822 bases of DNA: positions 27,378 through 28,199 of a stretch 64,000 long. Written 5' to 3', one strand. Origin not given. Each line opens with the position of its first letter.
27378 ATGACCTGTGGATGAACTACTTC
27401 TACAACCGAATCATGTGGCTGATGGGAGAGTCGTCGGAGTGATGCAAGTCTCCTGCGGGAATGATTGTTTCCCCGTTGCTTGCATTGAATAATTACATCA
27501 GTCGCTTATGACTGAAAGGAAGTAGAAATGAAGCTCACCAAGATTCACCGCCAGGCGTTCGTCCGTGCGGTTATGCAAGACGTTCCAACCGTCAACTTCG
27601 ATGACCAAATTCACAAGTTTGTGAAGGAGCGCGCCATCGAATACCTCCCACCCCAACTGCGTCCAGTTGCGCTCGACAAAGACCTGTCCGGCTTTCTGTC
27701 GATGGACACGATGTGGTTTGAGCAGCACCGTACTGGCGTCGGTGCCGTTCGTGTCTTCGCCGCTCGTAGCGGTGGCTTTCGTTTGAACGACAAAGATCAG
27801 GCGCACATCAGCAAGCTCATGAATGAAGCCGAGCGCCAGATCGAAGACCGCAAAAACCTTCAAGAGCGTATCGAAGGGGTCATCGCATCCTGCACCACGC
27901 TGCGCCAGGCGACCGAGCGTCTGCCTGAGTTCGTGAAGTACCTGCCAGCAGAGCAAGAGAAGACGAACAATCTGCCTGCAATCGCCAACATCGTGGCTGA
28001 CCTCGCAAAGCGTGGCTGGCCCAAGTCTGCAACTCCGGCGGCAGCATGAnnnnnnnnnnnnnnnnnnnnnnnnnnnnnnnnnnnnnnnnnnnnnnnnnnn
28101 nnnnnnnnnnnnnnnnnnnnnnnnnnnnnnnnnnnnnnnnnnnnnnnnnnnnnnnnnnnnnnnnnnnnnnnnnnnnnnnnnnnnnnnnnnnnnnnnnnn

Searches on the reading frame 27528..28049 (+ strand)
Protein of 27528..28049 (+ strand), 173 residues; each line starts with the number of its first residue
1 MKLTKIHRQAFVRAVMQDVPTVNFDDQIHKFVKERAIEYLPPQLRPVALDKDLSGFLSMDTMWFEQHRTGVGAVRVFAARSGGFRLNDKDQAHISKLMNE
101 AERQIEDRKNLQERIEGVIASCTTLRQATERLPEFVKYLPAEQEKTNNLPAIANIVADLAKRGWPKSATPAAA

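Call 53: search_protein_families(library=pfam, proteins=[window:27528-28049:+], max_evalue=0.01)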
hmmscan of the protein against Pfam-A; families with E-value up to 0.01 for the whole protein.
window:27528-28049:+ (173 aa): 1 family
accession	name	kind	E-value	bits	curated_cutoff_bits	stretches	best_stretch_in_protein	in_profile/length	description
PF18757.6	Nmad5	-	1.3e-10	42.2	27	1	93-165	134-206/206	Nucleotide modification associated domain 5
